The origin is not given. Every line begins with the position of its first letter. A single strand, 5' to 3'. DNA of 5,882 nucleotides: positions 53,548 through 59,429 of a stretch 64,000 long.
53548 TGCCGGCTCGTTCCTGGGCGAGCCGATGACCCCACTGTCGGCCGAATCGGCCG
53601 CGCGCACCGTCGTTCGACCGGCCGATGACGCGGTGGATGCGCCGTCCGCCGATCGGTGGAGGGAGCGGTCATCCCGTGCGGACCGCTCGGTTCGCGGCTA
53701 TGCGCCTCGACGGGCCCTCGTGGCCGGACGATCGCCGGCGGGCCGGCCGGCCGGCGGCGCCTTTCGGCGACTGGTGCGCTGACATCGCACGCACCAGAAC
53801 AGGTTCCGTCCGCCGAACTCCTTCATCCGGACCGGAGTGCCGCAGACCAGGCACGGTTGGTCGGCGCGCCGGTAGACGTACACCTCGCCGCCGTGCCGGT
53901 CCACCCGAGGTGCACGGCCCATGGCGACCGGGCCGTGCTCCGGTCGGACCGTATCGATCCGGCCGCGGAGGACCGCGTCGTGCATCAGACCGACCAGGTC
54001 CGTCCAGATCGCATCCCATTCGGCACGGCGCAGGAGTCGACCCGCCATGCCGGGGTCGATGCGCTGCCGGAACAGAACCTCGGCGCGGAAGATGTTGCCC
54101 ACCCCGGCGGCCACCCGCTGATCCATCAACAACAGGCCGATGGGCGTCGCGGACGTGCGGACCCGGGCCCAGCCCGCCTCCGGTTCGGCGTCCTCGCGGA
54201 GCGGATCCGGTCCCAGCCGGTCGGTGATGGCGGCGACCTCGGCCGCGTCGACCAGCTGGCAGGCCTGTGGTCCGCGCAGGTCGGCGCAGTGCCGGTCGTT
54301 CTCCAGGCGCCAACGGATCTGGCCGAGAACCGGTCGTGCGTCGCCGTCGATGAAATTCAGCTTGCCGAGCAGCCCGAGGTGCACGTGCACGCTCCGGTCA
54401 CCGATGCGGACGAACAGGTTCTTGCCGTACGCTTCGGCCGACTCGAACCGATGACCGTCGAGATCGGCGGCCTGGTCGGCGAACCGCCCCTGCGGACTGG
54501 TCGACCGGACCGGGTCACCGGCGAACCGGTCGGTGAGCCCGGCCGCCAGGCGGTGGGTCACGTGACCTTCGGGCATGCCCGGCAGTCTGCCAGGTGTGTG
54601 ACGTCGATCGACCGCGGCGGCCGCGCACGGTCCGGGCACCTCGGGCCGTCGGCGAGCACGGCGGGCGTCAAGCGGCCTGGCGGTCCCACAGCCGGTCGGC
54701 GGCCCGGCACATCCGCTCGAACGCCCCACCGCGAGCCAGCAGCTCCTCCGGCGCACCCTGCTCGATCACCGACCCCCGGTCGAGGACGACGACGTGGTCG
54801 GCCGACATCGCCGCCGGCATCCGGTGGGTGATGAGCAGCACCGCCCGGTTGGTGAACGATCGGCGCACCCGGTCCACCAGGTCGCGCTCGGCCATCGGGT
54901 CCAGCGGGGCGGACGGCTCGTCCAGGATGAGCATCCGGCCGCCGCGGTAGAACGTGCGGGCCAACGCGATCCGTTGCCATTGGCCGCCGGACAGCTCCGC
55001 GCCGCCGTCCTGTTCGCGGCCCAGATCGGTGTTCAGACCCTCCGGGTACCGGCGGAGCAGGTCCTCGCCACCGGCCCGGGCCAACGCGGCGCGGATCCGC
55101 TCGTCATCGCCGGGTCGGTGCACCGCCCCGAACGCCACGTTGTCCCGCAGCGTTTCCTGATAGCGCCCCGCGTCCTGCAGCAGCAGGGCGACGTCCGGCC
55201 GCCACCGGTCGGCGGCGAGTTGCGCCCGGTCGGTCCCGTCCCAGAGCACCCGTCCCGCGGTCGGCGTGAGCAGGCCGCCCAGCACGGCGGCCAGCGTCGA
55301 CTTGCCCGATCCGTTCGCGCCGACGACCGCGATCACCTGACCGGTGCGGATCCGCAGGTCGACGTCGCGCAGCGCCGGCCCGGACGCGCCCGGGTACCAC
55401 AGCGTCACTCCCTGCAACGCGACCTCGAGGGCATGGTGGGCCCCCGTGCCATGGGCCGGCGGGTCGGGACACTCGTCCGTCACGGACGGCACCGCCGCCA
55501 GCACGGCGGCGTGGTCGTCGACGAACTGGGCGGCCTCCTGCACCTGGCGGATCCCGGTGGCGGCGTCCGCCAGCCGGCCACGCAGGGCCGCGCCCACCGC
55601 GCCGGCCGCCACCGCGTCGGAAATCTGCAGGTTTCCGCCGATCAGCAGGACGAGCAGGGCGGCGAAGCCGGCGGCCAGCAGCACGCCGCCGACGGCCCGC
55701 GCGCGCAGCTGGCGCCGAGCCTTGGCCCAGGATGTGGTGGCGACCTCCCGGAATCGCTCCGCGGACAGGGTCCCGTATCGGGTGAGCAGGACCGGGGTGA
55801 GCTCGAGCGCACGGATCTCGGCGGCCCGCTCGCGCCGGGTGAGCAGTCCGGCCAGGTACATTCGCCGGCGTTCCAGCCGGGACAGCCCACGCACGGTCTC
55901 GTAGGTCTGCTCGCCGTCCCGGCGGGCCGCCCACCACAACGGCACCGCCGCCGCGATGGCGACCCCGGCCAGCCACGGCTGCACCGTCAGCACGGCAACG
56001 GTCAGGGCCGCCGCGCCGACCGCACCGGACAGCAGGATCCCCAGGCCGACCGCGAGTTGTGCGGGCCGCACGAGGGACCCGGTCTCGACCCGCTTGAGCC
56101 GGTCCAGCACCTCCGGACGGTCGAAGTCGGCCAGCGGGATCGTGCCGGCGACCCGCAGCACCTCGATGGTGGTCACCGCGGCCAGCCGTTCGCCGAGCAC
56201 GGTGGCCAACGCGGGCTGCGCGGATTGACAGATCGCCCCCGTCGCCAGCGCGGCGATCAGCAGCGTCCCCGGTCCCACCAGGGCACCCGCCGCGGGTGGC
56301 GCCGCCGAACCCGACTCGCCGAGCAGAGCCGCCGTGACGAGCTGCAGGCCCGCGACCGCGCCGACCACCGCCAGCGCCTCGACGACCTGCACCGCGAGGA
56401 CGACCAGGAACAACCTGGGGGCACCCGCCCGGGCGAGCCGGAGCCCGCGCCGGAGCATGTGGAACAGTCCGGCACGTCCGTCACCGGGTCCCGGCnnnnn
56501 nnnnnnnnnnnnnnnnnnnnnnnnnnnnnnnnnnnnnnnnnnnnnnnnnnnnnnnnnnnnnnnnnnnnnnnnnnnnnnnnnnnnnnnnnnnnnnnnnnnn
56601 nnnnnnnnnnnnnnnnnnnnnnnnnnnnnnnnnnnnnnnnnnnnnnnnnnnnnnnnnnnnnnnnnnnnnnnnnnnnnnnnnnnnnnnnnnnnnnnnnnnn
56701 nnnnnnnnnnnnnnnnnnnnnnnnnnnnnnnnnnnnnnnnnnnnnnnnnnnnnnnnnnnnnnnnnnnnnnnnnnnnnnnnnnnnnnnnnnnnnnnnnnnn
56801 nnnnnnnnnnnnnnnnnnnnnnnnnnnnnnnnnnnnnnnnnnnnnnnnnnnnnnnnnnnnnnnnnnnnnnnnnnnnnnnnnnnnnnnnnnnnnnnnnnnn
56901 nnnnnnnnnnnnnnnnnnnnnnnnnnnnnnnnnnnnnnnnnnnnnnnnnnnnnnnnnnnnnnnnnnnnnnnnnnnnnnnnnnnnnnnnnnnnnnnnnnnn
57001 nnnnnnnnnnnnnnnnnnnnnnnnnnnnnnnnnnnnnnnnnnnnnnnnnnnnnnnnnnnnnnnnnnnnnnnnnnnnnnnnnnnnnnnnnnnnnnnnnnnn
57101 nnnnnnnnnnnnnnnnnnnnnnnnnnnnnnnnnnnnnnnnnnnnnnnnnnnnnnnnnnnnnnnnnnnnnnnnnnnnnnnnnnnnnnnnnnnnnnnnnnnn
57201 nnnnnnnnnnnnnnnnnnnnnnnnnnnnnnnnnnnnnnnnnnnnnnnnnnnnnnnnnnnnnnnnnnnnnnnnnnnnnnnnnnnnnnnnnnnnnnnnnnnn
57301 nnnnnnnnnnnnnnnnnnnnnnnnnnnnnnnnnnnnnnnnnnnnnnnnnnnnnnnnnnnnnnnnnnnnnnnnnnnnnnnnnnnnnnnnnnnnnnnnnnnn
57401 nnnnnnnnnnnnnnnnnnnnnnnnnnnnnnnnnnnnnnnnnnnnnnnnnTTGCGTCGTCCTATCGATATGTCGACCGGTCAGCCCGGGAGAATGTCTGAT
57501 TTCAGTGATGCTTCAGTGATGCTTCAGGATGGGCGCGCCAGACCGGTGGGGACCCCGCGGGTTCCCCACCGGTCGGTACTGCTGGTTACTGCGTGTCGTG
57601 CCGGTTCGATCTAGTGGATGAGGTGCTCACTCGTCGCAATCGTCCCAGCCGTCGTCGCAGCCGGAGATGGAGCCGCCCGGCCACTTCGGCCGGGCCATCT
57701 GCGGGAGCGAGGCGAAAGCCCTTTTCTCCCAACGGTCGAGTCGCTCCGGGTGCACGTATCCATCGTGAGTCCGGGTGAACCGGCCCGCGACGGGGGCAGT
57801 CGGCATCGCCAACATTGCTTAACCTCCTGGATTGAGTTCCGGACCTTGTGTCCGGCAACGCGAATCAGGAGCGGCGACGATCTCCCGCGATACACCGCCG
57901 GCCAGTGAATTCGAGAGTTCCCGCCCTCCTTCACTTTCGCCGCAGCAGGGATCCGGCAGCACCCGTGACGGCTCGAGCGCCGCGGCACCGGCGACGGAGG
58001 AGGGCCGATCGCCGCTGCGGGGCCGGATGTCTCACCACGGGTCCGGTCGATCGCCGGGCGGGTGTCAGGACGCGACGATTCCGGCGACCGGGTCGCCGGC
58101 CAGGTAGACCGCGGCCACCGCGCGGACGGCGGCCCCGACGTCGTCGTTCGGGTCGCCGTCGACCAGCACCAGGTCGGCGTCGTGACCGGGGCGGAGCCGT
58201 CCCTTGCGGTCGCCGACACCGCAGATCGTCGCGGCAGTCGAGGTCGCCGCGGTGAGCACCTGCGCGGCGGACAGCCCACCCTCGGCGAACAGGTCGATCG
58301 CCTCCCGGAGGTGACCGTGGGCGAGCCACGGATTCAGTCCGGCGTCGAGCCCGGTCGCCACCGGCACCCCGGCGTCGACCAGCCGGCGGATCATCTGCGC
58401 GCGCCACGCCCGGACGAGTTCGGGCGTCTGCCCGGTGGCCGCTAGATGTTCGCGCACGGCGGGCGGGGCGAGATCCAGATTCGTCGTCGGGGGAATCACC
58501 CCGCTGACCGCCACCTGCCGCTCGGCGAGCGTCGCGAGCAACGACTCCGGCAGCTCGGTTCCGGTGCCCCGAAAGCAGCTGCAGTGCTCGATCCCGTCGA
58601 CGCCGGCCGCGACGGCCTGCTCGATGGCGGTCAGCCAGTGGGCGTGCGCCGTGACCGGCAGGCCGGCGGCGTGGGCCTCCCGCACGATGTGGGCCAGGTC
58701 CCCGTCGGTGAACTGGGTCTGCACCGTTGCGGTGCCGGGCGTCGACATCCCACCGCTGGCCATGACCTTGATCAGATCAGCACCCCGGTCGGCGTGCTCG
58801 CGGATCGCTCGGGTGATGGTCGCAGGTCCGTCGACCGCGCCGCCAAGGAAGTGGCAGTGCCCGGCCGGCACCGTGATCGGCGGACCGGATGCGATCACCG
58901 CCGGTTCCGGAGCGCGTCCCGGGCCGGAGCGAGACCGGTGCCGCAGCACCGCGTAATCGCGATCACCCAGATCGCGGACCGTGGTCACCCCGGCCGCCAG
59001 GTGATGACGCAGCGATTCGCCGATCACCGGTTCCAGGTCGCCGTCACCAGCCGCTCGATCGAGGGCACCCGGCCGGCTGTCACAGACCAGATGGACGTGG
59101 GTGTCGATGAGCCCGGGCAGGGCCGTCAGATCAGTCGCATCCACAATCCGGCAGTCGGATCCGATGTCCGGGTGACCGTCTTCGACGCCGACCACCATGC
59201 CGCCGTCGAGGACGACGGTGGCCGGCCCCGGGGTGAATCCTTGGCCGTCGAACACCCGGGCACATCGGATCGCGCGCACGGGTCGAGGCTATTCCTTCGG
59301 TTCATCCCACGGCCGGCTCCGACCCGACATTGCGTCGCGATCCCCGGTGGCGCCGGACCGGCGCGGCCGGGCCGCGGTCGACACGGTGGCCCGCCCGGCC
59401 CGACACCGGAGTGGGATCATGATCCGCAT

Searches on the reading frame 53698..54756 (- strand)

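Call 3: search_protein_families(library=ncbifam, proteins=[window:53698-54756:-], max_evalue=0.01)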
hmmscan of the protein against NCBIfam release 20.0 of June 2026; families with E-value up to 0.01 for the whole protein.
window:53698-54756:- (352 aa): 7 families
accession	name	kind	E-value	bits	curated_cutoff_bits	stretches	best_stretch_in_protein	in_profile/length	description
NF002211.1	PRK01103.1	equivalog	3.5e-29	102.2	212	1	93-327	39-274/274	bifunctional DNA-formamidopyrimidine glycosylase/DNA-(apurinic or apyrimidinic site) lyase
TIGR00577.1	fpg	equivalog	3.8e-28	98.6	203.3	1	93-326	41-276/276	DNA-formamidopyrimidine glycosylase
NF040775.1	endonuc_Nei2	equivalog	8.6e-28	97.5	400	1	61-327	1-252/252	endonuclease VIII Nei2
NF010551.0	PRK13945.1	equivalog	1.5e-22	80.4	348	1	122-327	76-282/282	DNA-formamidopyrimidine glycosylase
NF011386.0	PRK14811.1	equivalog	6.2e-20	71.5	414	1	61-330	4-266/269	DNA-formamidopyrimidine glycosylase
NF007763.0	PRK10445.1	equivalog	6.8e-19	68.3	252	1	61-327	1-263/263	endonuclease VIII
NF011385.0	PRK14810.1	equivalog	4.7e-16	59.1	423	1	95-327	42-272/272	DNA-formamidopyrimidine glycosylase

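Call 4: search_protein_families(library=pfam, proteins=[window:53698-54756:-], max_evalue=0.01)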
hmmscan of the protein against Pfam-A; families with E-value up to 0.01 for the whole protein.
window:53698-54756:- (352 aa): 3 families
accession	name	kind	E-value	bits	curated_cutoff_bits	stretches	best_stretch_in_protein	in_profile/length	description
PF06831.19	H2TH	-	6.3e-21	74.6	34.7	1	181-266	1-86/93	Formamidopyrimidine-DNA glycosylase H2TH domain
PF01149.29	Fapy_DNA_glyco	-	1.3e-08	35.9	25.5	1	61-156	1-105/117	Formamidopyrimidine-DNA glycosylase N-terminal domain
PF06827.20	zf-FPG_IleRS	-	4.4e-07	30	21.3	1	300-326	2-28/30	Zinc finger found in FPG and IleRS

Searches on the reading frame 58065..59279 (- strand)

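Call 3: search_protein_families(library=ncbifam, proteins=[window:58065-59279:-], max_evalue=0.01)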
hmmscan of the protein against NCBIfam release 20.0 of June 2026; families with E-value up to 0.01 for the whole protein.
window:58065-59279:- (404 aa): 44 families (the best 25 are shown)
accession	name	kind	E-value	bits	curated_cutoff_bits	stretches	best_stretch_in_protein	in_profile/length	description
NF051886.1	XaaProDiPepCaul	equivalog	2.5e-52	178.3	500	1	20-391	19-390/398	Xaa-Pro dipeptidase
TIGR01224.1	hutI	equivalog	1.2e-12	47.4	298.15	1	296-395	274-375/377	imidazolonepropionase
NF006056.0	PRK08204.1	subfamily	8.8e-11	41.2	391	2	332-376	338-382/449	hypothetical protein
TIGR03178.1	allantoinase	equivalog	1.8e-10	40.2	357.85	2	4-65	4-61/441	allantoinase AllB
NF006689.0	PRK09237.1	equivalog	4.6e-10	38.6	371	2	4-105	7-93/383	amidohydrolase/deacetylase family metallohydrolase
NF005751.0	PRK07575.1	equivalog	6.1e-08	31.6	529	1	331-379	337-384/440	dihydroorotase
NF011990.0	PRK15446.2-6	subfamily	8e-08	31.4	233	1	21-101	21-100/390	alpha-D-ribose 1-methylphosphonate 5-triphosphate diphosphatase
NF002668.0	PRK02382.1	equivalog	1.5e-07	30.5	452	1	333-381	331-378/436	dihydroorotase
NF011987.0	PRK15446.2-3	subfamily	4.3e-07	29.1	253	1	328-398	319-383/395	alpha-D-ribose 1-methylphosphonate 5-triphosphate diphosphatase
NF006055.0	PRK08203.1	equivalog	4.5e-07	28.8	532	0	297-396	309-412/455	8-oxoguanine deaminase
NF005557.0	PRK07228.1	equivalog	4.8e-07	28.8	522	1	335-376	336-377/445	5'-deoxyadenosine deaminase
TIGR01178.1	ade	equivalog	5.7e-07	28.4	472.5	1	20-64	20-59/552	adenine deaminase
NF006688.0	PRK09236.1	equivalog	6e-07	28.6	535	1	324-378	336-389/444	dihydroorotase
NF009941.0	PRK13404.1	subfamily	7.7e-07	28.1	647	1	333-383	362-412/478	dihydropyrimidinase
NF006836.0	PRK09357.1-1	equivalog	9e-07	27.9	538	1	19-65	16-62/432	dihydroorotase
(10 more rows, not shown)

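Call 4: search_protein_families(library=pfam, proteins=[window:58065-59279:-], max_evalue=0.01)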
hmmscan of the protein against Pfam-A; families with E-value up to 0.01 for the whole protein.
window:58065-59279:- (404 aa): 2 families
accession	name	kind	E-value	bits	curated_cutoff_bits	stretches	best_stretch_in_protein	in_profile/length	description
PF01979.26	Amidohydro_1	-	2.5e-37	129.4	25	1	53-395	2-342/345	Amidohydrolase family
PF07969.17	Amidohydro_3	-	1.9e-19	70.9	29.7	1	170-398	233-471/472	Amidohydrolase family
